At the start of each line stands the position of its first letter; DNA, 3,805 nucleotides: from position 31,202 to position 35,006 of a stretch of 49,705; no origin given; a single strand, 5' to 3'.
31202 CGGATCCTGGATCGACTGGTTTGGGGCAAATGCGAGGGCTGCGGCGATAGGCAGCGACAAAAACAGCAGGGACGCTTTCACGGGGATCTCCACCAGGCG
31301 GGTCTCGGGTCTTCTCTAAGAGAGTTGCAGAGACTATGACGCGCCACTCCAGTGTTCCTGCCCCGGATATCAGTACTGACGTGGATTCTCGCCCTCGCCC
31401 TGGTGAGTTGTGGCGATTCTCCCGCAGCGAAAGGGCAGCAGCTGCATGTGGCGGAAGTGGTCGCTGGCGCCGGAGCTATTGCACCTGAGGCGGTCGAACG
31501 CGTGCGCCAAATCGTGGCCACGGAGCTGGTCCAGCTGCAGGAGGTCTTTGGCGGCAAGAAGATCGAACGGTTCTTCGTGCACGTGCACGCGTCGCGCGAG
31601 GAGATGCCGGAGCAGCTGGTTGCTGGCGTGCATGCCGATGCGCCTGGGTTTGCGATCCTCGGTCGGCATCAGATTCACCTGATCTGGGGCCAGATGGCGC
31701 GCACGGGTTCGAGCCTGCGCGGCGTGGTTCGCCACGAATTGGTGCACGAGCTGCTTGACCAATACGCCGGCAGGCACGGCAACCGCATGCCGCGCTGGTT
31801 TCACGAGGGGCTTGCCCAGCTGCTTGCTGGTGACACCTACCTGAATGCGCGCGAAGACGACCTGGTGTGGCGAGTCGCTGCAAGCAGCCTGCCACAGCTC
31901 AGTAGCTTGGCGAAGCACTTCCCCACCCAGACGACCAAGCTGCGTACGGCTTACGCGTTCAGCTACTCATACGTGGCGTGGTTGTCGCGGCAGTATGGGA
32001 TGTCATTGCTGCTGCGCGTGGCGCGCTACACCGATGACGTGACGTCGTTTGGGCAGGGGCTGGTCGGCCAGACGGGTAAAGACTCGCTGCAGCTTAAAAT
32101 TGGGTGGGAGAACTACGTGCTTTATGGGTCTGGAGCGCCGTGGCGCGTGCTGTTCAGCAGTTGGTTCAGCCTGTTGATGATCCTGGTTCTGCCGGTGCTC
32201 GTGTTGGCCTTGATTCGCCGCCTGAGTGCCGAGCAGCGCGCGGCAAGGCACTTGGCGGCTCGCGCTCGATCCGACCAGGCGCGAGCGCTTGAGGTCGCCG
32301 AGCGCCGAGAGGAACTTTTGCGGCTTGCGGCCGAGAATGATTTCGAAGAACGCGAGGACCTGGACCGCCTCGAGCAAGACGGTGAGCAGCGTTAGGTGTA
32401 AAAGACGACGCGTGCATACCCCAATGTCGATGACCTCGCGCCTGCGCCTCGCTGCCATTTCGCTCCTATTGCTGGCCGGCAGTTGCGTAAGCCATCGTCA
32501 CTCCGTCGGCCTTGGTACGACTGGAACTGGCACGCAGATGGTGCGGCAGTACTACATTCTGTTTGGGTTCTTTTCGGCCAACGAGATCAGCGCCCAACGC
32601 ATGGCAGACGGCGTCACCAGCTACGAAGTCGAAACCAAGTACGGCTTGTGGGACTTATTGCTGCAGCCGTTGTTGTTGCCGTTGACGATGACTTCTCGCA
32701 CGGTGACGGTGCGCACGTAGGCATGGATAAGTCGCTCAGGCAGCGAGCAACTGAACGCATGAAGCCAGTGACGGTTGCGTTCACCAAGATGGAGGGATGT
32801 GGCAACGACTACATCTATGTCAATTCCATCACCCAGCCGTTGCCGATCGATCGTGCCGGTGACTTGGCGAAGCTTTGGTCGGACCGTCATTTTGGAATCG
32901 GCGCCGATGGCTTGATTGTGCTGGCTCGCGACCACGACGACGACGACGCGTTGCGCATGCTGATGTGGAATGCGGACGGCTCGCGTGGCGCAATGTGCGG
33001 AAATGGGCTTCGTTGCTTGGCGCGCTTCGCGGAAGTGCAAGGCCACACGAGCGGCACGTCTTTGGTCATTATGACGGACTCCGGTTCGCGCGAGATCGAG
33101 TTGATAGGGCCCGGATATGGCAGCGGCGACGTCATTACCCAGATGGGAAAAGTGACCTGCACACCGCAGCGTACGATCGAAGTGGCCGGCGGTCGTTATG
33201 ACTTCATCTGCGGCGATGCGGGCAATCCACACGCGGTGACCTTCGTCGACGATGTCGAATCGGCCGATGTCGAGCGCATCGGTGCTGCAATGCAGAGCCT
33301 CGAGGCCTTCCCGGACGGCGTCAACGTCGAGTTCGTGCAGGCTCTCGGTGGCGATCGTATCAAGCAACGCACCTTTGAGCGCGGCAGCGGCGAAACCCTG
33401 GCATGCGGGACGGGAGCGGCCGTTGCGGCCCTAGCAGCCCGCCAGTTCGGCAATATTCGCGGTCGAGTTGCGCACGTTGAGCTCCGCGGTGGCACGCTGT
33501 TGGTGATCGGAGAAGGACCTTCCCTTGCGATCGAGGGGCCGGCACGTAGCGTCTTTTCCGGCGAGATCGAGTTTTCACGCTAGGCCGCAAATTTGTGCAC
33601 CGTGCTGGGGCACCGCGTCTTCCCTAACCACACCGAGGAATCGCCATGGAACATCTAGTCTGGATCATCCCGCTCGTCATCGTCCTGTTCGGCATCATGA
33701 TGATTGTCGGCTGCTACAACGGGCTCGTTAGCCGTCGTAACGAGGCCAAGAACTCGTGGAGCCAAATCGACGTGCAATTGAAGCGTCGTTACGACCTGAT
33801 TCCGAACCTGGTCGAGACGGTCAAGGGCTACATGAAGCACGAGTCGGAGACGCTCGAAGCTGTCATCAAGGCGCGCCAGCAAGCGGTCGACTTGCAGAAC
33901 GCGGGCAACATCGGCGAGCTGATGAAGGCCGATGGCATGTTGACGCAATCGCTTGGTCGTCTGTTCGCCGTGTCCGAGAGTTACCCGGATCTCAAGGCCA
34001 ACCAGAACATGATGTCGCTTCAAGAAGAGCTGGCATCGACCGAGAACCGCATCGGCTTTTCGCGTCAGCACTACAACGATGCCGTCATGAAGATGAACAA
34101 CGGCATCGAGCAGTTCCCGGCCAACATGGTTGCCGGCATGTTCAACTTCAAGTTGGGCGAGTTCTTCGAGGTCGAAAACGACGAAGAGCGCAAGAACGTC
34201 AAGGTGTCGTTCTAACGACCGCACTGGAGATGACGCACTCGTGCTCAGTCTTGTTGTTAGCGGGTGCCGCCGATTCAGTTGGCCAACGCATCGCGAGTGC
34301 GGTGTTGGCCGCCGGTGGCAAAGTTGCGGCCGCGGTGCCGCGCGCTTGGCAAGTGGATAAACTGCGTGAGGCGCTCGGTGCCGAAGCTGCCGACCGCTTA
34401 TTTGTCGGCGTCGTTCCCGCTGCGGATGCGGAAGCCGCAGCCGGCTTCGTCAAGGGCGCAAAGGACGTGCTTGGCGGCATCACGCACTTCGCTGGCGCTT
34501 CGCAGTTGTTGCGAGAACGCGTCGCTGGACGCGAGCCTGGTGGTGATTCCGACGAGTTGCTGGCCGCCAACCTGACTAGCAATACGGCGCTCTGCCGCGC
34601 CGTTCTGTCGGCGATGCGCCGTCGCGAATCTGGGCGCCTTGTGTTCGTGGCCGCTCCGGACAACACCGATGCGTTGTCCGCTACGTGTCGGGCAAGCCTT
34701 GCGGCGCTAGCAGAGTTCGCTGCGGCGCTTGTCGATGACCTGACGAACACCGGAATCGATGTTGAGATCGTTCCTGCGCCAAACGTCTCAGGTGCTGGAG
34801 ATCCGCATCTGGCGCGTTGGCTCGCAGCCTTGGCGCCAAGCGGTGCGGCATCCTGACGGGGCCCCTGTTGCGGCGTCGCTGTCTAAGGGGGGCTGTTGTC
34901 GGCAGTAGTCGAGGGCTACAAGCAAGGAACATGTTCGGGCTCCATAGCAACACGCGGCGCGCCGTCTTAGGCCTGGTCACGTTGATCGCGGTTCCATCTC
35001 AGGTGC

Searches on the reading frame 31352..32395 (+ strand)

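Call 81: search_protein_families(library=pfam, proteins=[window:31352-32395:+], max_evalue=0.0001)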
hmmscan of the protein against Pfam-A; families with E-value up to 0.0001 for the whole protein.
window:31352-32395:+ (347 aa): 1 family
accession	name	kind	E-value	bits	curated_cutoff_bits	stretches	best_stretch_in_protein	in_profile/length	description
PF13485.12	Peptidase_MA_2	-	9.6e-11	42.3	32.4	1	123-256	67-199/201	Peptidase MA superfamily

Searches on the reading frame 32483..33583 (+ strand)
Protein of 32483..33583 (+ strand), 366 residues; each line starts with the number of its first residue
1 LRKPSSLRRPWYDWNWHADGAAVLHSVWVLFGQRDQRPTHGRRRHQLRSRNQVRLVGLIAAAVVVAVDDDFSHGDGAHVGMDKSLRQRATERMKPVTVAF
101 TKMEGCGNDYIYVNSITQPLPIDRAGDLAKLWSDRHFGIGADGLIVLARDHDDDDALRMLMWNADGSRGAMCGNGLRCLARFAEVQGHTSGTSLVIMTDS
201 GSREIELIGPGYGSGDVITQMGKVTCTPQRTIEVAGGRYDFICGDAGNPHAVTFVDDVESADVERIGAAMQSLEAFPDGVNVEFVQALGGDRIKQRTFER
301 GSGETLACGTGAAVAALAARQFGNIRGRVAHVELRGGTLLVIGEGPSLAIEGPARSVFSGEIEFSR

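Call 81: search_protein_families(library=pfam, proteins=[window:32483-33583:+], max_evalue=0.0001)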
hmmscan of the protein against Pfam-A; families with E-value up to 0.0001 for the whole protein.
window:32483-33583:+ (366 aa): 1 family
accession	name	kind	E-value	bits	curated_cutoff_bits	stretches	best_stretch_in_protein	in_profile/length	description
PF01678.24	DAP_epimerase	-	3.2e-49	166.4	34.7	2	245-341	4-102/121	Diaminopimelate epimerase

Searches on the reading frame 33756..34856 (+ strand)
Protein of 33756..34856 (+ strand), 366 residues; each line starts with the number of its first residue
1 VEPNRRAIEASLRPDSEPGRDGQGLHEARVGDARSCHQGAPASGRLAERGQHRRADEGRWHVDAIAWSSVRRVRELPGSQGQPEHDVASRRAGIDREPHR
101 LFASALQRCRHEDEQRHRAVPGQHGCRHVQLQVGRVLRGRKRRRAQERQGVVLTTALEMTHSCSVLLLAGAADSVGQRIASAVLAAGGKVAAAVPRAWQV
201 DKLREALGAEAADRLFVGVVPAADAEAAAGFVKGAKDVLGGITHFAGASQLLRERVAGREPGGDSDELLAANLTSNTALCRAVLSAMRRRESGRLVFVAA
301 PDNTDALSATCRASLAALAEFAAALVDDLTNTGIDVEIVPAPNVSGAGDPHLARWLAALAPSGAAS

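Call 81: search_protein_families(library=pfam, proteins=[window:33756-34856:+], max_evalue=0.0001)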
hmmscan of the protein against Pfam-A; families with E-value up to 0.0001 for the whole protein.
window:33756-34856:+ (366 aa): 2 families
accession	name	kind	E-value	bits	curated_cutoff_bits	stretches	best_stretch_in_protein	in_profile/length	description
PF00106.31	adh_short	-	8.9e-13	48.6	26.6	1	165-341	2-179/195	short chain dehydrogenase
PF13561.12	adh_short_C2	-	4.8e-07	30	27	1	170-339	1-171/236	Enoyl-(Acyl carrier protein) reductase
